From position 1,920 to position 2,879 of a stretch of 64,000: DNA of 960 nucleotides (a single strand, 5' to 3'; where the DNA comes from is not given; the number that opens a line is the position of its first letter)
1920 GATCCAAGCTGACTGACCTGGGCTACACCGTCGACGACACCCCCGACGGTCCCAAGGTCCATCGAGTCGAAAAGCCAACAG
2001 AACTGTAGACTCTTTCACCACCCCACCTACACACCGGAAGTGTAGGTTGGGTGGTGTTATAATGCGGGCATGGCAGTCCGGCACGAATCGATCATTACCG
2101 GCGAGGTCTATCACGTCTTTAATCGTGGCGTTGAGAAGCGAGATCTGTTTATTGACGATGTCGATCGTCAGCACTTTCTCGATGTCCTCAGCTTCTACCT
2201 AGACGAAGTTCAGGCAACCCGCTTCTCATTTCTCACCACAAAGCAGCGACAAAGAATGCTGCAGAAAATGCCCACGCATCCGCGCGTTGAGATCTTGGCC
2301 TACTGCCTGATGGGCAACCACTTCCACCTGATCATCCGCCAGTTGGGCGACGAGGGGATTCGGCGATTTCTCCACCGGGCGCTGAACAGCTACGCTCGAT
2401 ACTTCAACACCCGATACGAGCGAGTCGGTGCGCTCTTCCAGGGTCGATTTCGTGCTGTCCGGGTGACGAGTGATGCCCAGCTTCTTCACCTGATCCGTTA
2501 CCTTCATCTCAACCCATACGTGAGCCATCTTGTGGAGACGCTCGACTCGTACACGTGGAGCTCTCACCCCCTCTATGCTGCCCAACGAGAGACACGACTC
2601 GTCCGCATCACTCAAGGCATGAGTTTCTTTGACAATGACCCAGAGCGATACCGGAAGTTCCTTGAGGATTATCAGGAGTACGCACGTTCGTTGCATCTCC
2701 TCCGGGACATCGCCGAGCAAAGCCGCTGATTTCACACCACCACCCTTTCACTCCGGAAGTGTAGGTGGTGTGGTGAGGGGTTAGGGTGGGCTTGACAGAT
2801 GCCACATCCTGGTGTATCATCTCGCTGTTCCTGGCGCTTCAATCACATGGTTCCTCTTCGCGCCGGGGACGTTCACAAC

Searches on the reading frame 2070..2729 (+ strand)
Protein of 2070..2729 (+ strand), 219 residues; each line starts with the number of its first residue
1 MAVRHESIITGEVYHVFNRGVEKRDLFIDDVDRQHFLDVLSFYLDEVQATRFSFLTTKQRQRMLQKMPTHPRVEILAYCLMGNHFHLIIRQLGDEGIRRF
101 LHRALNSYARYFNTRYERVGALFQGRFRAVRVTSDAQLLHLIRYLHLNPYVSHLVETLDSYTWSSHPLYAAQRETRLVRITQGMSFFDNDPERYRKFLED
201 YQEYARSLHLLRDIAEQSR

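Call 79: search_protein_families(library=pfam, proteins=[window:2070-2729:+], max_evalue=0.0001)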
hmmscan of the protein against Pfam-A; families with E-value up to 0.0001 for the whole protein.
window:2070-2729:+ (219 aa): 1 family
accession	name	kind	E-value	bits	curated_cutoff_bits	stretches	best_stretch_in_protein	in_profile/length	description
PF01797.21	Y1_Tnp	-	7.1e-07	29.8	23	1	58-146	26-119/121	Transposase IS200 like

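Call 83: search_protein_families(library=ncbifam, proteins=[window:2070-2729:+], max_evalue=0.01)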
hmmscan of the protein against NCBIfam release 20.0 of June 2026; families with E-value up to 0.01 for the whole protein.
window:2070-2729:+ (219 aa): 1 family
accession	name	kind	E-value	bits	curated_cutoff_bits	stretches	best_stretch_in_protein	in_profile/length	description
NF047646.1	REP_Tyr_transpos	equivalog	4.9e-12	45.9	80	1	62-164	36-146/146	REP-associated tyrosine transposase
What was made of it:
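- Closest known: REP / BIME elements. Same: A RAYT-like Y1 transposase is present in the same window (calls 79, 83).
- The NCBIfam score of 45.9 is below the cut-off of 80 (call 83).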

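Call 90: find_homologous_proteins(query=window:2070-2729:+, max_evalue=1e-20)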
Query window:2070-2729:+ (219 aa): 434 proteins with E <= 1e-20 among 640 candidates; the best 120 are listed.
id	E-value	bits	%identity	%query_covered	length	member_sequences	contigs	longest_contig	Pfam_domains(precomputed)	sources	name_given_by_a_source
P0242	2.7e-141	487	100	100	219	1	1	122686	PF01797.22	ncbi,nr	ncbi:transposase [Candidatus Berkelbacteria bacterium]|nr:transposase [Candidatus Berkelbacteria bac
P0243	2.4e-61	225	49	93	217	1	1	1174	PF01797.22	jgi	-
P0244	7.4e-59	217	52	94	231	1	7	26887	-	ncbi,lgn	-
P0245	3.4e-56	209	48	93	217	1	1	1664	PF01797.22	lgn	-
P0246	4.1e-56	208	49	94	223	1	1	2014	-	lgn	-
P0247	1.5e-55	206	47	95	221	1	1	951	-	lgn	-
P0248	7.0e-55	204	48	98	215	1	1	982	PF01797.22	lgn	-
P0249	1.5e-54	203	47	93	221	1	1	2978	PF01797.22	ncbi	-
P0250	5.5e-52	195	46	95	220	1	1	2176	-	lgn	-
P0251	1.1e-51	194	45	94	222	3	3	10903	PF01797.22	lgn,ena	-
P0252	1.9e-49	187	46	94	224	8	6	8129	PF01797.22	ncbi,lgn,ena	ncbi:MAG: transposase [Patescibacteria group bacterium]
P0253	2.4e-49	186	43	98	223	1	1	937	PF01797.22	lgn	-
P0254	2.6e-49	186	43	97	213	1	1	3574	PF01797.22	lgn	-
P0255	2.8e-49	186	44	98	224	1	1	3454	PF01797.22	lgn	-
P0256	7.5e-49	185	45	95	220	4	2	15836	PF01797.22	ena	-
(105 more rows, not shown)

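Call 94: find_encoding_contigs(protein=P0244, flank=1500, max_places=6)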
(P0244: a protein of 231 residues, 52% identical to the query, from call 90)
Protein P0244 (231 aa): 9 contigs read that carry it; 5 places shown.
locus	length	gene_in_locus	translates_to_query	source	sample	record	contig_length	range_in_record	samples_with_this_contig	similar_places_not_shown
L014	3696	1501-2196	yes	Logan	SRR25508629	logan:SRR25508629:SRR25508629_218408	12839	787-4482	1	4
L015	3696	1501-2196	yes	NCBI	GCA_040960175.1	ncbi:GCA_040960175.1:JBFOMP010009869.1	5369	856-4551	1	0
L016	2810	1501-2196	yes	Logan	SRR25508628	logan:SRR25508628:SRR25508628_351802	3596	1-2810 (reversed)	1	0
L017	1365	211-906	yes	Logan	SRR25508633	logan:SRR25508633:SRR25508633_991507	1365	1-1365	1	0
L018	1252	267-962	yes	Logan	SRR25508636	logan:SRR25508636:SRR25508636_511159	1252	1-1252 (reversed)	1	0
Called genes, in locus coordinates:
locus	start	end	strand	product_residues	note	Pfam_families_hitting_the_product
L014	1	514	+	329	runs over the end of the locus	-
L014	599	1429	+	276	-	PF03372:Exo_endo_phos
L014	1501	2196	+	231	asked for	-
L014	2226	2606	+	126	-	-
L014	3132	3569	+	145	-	-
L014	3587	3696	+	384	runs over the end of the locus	PF13509:S1_2 (faint), PF23459:S1_RRP5 (faint), PF00575:S1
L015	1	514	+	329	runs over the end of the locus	-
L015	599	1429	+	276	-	PF03372:Exo_endo_phos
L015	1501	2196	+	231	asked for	-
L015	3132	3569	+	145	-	-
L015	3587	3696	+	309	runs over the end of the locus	?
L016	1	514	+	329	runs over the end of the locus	-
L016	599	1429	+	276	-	PF03372:Exo_endo_phos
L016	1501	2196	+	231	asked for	-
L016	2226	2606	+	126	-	-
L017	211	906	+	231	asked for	-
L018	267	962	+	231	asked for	-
